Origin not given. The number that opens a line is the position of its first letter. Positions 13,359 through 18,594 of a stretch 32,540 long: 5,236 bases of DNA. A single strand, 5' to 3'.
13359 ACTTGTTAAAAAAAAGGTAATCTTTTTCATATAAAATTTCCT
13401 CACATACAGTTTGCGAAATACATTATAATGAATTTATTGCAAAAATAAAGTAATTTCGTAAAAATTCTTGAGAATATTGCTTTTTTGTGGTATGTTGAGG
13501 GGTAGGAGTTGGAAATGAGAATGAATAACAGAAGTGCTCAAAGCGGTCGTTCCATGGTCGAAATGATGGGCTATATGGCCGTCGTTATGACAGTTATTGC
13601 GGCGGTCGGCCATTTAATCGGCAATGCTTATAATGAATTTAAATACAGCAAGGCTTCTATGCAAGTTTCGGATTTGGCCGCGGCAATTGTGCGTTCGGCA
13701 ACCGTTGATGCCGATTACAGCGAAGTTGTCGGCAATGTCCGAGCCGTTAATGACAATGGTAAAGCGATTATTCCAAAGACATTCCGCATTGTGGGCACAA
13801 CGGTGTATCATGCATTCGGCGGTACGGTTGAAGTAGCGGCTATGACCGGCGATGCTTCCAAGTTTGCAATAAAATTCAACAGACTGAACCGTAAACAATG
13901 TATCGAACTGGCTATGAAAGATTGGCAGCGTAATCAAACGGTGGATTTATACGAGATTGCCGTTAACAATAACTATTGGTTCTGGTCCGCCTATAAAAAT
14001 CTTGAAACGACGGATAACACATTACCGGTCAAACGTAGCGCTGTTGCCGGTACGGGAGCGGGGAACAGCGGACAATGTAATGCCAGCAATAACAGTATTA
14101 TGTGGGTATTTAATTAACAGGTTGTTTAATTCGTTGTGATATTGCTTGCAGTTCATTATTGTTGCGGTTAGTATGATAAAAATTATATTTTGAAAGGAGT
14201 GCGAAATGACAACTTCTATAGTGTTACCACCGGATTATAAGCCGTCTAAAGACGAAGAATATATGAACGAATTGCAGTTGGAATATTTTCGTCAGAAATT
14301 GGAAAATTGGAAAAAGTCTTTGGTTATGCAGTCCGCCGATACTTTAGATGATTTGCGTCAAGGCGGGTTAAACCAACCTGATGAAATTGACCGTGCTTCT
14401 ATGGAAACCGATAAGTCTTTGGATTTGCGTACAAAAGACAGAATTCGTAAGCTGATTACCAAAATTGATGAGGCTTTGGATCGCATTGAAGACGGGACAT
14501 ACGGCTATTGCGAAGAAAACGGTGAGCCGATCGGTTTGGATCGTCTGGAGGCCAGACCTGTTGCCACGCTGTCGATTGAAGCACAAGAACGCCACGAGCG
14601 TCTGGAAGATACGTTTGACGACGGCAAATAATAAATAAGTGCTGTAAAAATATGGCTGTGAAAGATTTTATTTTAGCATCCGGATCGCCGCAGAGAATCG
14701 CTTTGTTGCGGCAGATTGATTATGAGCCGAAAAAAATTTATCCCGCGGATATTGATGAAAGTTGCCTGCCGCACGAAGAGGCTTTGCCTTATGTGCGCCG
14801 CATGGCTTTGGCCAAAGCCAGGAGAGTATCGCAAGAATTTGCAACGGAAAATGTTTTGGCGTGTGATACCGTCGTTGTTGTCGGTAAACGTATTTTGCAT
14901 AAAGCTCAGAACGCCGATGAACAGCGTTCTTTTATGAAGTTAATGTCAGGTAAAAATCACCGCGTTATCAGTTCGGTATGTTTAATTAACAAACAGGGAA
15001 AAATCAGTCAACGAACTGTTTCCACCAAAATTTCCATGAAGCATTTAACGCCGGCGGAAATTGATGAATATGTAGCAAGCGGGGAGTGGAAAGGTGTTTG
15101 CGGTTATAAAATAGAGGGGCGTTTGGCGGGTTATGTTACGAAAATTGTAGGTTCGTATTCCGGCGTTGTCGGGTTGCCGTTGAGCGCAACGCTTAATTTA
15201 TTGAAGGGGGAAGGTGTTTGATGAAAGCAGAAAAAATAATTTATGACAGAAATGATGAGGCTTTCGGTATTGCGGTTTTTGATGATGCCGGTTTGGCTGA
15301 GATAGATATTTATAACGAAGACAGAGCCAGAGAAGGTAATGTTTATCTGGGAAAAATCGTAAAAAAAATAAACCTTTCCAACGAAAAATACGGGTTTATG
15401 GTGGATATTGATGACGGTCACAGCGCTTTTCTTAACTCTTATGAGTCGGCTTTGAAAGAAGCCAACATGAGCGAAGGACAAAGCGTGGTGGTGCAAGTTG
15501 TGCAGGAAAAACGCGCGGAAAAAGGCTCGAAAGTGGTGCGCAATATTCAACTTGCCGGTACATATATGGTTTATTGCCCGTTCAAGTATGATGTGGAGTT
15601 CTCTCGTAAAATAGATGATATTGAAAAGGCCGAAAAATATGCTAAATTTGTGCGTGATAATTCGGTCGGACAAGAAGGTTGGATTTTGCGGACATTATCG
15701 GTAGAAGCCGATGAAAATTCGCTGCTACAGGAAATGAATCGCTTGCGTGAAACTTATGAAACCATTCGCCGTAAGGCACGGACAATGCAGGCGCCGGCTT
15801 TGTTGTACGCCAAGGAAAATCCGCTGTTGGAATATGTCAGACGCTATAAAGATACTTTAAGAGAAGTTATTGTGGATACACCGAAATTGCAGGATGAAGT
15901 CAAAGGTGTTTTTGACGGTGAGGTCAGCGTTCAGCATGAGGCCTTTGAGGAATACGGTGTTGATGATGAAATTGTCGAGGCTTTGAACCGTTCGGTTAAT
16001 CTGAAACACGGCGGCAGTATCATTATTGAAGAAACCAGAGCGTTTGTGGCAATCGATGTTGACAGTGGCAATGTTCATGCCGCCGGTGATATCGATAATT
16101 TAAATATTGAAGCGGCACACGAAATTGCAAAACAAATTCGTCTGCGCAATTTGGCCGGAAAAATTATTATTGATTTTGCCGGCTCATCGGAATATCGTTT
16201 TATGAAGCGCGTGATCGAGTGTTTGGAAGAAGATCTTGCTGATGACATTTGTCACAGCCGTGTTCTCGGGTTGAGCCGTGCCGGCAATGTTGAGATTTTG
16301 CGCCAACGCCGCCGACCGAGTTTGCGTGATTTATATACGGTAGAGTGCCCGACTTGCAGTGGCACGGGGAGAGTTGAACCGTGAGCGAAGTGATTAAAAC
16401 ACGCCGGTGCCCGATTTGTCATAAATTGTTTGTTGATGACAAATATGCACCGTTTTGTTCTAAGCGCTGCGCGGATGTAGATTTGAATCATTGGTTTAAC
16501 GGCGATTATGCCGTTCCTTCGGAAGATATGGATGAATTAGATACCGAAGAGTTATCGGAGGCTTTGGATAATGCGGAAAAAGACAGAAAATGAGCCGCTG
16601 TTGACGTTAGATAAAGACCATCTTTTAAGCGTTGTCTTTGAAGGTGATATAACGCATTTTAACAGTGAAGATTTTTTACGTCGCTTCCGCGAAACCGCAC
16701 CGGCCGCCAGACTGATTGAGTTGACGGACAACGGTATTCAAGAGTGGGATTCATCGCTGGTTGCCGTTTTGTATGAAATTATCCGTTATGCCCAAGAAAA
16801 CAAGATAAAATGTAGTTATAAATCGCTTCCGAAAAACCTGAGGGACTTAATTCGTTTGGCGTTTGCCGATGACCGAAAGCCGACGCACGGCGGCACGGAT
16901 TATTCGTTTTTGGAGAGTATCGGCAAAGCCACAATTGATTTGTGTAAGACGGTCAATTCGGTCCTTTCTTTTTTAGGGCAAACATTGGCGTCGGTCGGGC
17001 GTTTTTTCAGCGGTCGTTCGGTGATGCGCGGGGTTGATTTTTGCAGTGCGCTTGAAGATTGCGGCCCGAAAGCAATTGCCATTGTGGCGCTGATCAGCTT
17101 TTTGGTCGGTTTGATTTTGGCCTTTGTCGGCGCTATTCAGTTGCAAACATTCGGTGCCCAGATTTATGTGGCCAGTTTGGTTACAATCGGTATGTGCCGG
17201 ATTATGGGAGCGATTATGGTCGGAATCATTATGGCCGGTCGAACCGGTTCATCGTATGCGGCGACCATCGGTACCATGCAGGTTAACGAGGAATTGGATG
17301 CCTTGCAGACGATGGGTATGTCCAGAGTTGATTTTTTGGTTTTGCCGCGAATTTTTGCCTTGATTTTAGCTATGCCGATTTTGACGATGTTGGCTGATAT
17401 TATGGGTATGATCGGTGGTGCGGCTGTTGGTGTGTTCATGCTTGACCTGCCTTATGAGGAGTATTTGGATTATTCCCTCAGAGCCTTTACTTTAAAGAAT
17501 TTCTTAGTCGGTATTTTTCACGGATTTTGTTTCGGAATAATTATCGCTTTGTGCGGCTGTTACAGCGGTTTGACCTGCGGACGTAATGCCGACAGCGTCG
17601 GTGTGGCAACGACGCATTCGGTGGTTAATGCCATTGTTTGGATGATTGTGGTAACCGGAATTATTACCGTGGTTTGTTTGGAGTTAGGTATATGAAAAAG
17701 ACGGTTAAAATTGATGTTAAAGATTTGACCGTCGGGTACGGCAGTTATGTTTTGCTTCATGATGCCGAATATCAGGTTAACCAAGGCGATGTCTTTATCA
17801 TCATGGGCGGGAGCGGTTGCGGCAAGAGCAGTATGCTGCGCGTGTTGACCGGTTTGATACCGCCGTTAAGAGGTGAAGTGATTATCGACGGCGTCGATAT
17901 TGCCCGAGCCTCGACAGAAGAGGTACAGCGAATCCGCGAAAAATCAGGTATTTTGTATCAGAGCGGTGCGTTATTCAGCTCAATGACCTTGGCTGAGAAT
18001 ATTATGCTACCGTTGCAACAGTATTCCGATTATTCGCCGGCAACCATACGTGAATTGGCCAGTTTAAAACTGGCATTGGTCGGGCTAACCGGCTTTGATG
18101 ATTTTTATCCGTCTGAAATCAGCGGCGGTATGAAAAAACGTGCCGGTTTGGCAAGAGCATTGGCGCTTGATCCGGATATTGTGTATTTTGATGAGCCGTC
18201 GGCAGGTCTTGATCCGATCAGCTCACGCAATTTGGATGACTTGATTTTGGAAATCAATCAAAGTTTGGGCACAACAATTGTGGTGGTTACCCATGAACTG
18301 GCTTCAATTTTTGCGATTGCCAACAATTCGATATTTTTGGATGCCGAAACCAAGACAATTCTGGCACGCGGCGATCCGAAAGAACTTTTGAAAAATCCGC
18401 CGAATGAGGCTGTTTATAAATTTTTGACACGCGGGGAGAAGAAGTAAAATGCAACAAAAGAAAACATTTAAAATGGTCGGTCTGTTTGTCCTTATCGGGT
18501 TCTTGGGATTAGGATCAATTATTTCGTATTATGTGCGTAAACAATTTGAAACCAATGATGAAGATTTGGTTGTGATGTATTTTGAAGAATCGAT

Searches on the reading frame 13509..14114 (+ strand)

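Call 10: search_protein_families(library=pfam, proteins=[window:13509-14114:+], max_evalue=0.00001)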
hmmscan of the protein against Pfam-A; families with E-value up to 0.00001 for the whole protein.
window:13509-14114:+ (202 aa): 1 family
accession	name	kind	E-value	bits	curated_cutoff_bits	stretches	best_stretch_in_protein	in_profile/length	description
PF08805.16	PilS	-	2.4e-06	28.1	22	1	87-201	41-137/138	PilS N terminal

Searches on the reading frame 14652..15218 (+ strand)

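Call 10: search_protein_families(library=pfam, proteins=[window:14652-15218:+], max_evalue=0.00001)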
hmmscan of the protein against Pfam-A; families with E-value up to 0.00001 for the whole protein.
window:14652-15218:+ (189 aa): 1 family
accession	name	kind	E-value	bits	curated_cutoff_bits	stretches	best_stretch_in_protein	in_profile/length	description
PF02545.19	Maf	-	1.2e-49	169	27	1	6-185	2-185/187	Maf-like protein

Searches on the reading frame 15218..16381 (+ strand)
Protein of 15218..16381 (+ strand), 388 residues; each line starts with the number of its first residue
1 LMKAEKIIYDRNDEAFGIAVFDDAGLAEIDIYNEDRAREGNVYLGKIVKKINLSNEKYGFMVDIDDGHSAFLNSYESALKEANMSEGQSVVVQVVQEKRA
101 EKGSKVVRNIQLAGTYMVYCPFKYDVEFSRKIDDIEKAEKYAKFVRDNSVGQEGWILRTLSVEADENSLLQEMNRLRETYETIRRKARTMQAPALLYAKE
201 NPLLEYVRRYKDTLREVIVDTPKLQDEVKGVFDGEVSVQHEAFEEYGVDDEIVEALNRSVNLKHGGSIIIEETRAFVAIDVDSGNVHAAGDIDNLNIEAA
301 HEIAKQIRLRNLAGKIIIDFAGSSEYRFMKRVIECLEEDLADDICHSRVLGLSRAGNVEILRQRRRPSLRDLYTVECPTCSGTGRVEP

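Call 10: search_protein_families(library=pfam, proteins=[window:15218-16381:+], max_evalue=0.00001)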
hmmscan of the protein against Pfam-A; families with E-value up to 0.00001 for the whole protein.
window:15218-16381:+ (388 aa): 1 family
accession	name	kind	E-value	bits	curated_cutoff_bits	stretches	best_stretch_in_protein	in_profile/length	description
PF10150.14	RNase_E_G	-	3.7e-58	197.5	25.5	1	112-364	2-269/270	Ribonuclease E/G family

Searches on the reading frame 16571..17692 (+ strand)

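Call 10: search_protein_families(library=pfam, proteins=[window:16571-17692:+], max_evalue=0.00001)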
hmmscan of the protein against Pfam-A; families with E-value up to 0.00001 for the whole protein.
window:16571-17692:+ (374 aa): 1 family
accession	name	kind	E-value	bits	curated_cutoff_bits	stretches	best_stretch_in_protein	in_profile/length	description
PF02405.21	MlaE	-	6.3e-66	222.4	22.5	1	159-367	3-211/212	Permease MlaE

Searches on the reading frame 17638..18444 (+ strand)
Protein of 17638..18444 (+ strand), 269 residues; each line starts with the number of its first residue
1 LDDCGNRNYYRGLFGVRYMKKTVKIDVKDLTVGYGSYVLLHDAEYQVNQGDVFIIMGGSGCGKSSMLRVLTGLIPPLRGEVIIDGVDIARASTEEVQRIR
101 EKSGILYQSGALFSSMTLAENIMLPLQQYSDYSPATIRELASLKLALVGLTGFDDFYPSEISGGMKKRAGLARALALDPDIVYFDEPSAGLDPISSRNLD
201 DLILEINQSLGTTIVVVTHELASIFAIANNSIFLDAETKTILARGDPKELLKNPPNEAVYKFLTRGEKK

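Call 10: search_protein_families(library=pfam, proteins=[window:17638-18444:+], max_evalue=0.00001)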
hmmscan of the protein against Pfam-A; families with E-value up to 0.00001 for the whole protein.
window:17638-18444:+ (269 aa): 2 families
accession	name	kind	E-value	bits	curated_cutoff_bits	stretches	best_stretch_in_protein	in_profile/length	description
PF00005.33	ABC_tran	-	2.2e-26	93.5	25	1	40-188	1-136/137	ABC transporter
PF13304.12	AAA_21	-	1.9e-06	28.6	27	0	156-220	233-299/304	AAA domain, putative AbiEii toxin, Type IV TA system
